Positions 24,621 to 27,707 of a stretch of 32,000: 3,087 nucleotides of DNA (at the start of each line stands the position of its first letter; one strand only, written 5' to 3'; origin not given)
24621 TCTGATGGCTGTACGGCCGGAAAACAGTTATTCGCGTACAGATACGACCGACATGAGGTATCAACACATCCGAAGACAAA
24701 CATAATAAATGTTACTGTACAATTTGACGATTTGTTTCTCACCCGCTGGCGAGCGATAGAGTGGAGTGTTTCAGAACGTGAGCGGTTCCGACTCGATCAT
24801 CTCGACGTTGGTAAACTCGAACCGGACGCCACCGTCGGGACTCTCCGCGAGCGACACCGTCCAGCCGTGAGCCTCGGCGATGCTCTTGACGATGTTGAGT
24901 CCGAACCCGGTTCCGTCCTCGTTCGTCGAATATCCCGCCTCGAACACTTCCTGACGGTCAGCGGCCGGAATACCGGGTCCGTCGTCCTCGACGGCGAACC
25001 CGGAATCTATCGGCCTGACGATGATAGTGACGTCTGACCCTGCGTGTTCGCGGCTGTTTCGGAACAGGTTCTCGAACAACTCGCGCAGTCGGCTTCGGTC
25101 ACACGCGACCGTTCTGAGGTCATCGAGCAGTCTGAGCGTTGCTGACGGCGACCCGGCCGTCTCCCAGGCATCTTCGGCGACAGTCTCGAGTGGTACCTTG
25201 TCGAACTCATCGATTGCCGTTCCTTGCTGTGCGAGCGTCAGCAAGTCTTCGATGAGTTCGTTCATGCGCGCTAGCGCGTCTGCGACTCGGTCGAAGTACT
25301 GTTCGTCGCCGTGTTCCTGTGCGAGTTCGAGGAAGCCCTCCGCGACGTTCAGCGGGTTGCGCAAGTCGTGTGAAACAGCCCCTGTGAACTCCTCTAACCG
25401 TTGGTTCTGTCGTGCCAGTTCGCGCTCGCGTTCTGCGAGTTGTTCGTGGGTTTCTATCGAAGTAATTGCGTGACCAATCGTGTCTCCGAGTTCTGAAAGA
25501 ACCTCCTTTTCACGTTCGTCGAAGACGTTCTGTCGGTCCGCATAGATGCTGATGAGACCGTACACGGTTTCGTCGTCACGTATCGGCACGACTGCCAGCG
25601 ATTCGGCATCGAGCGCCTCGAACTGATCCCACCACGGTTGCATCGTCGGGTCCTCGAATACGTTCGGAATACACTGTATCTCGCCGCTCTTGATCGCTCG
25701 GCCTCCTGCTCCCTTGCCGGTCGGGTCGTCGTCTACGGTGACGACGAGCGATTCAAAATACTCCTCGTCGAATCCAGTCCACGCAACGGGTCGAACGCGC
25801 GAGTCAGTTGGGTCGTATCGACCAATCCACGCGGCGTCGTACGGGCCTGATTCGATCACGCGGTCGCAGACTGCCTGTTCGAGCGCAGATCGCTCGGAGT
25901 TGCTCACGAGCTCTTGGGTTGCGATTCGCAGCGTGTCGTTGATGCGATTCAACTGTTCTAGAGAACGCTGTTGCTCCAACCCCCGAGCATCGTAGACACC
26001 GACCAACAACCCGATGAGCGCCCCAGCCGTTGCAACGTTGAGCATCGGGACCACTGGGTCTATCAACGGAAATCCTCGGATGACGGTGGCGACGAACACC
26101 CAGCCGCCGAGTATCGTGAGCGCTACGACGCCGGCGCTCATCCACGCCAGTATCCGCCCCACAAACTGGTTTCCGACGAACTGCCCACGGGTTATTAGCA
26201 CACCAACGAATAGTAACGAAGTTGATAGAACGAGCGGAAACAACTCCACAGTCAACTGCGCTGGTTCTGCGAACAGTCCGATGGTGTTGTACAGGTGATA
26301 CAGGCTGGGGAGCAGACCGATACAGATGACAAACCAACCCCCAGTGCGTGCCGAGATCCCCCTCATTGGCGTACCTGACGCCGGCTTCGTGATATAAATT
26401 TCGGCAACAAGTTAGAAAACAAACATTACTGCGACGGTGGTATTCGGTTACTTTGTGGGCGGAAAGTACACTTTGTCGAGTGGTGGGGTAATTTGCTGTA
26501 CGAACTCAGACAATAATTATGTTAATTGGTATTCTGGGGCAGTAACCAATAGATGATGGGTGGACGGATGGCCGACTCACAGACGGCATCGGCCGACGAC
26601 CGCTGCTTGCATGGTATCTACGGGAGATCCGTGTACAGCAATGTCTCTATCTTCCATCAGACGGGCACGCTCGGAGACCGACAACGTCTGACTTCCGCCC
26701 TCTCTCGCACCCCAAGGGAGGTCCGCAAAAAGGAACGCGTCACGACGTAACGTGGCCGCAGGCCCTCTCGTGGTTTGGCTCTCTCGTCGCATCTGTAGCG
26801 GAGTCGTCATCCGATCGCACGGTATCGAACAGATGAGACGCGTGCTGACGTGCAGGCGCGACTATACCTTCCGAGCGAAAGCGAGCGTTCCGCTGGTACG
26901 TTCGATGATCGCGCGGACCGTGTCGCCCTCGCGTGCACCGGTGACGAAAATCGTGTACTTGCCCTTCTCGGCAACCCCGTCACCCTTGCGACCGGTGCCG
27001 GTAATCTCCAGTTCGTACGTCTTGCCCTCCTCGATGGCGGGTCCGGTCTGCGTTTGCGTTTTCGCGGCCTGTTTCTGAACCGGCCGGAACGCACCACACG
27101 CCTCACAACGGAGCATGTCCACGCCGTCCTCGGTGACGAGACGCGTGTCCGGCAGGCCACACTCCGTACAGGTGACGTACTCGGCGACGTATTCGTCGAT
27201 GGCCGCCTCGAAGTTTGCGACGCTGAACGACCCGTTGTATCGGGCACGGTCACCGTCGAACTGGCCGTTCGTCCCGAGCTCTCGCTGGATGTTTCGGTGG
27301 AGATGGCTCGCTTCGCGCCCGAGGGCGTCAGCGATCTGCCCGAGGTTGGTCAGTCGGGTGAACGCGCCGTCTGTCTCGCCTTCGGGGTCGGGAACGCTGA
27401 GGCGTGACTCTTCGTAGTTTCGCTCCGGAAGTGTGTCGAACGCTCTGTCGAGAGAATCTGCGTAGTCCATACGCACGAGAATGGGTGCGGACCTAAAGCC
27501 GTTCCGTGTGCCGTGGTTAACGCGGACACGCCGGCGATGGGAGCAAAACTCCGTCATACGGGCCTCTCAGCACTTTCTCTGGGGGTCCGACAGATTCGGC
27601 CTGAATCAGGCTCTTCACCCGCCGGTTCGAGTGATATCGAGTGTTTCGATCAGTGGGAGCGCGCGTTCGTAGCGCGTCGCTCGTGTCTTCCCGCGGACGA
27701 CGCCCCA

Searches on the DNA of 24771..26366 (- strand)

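Call 36: search_rna_families(sources=[L008, L009, L010, L011, L012, L013], threshold=gathering)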
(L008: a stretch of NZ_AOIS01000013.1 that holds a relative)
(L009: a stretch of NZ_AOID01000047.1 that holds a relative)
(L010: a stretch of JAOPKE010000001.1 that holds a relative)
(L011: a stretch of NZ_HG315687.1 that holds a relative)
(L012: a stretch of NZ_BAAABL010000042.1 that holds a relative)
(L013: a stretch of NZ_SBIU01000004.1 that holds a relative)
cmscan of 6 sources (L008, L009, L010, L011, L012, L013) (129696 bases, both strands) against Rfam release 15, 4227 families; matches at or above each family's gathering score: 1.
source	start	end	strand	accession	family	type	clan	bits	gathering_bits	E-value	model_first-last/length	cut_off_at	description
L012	9866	9939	+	RF02163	sR-tMet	Gene; snRNA; snoRNA; CD-box;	-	74.1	50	2.4e-12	1-72/72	no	Small nucleolar RNA sR-tMet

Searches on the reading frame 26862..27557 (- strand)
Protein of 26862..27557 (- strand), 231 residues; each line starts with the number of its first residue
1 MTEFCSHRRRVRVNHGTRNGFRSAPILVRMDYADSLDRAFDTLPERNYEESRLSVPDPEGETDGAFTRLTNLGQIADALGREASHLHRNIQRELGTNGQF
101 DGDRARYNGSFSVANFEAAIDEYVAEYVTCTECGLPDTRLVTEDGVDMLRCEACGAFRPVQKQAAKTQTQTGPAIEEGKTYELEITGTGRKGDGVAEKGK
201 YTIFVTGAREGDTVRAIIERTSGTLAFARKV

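Call 6: search_protein_families(library=pfam, proteins=[window:26862-27557:-], max_evalue=0.01)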
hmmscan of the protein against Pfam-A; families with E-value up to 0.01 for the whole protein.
window:26862-27557:- (231 aa): 2 families
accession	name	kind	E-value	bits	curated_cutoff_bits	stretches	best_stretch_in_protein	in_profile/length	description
PF01873.23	eIF-5_eIF-2B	-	3.3e-31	108.1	27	1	47-156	5-116/117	Domain found in IF2B/IF5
PF01938.26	TRAM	-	6.5e-07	29.6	21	1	176-231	3-61/61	TRAM domain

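Call 19: find_encoding_contigs(protein=window:26862-27470:-, flank=10000, max_places=10)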
Protein window:26862-27470:- (202 aa): 10 contigs read that carry it; 8 places shown.
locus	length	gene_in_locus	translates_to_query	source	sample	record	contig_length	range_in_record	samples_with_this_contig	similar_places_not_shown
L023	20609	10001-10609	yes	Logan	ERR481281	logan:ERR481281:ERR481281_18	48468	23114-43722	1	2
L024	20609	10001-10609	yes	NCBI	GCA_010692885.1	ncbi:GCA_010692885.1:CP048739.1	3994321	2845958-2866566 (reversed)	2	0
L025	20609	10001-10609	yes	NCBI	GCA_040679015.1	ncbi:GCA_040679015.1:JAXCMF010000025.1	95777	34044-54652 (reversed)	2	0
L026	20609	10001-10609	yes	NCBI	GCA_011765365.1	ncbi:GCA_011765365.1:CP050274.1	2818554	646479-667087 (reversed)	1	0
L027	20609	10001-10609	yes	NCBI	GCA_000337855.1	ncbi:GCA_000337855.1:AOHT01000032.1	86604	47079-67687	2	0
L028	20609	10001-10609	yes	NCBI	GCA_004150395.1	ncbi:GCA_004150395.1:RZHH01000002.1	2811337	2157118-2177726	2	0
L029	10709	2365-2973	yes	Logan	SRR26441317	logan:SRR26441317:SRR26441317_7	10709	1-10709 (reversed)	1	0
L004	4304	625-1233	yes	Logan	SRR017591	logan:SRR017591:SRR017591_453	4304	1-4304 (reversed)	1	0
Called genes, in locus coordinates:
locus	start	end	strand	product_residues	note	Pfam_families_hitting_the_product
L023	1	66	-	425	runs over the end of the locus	PF03453:MoeA_N, PF00994:MoCF_biosynth, PF03454:MoeA_C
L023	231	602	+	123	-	PF00011:HSP20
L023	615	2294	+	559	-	PF03109:ABC1, PF01636:APH (faint)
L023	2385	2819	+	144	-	PF17647:DUF5518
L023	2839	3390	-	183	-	-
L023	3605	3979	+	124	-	PF21485:IF5A-like_N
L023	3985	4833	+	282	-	PF00491:Arginase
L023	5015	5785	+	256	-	PF01784:DUF34_NIF3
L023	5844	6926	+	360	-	PF01916:DS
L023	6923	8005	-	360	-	PF10096:DUF2334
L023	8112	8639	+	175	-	-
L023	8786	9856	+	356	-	-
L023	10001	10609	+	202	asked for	PF01873:eIF-5_eIF-2B, PF01938:TRAM (weak)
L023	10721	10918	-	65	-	-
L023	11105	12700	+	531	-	PF01590:GAF, PF13185:GAF_2, PF00512:HisKA, PF02518:HATPase_c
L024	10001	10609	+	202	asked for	PF01873:eIF-5_eIF-2B, PF01938:TRAM (weak)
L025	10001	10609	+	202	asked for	PF01873:eIF-5_eIF-2B, PF01938:TRAM (weak)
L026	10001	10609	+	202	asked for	PF01873:eIF-5_eIF-2B, PF01938:TRAM (weak)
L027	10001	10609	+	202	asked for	PF01873:eIF-5_eIF-2B, PF01938:TRAM (weak)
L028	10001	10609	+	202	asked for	PF01873:eIF-5_eIF-2B, PF01938:TRAM (weak)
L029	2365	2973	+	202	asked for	PF01873:eIF-5_eIF-2B, PF01938:TRAM (weak)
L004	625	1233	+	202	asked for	PF01873:eIF-5_eIF-2B, PF01938:TRAM (weak)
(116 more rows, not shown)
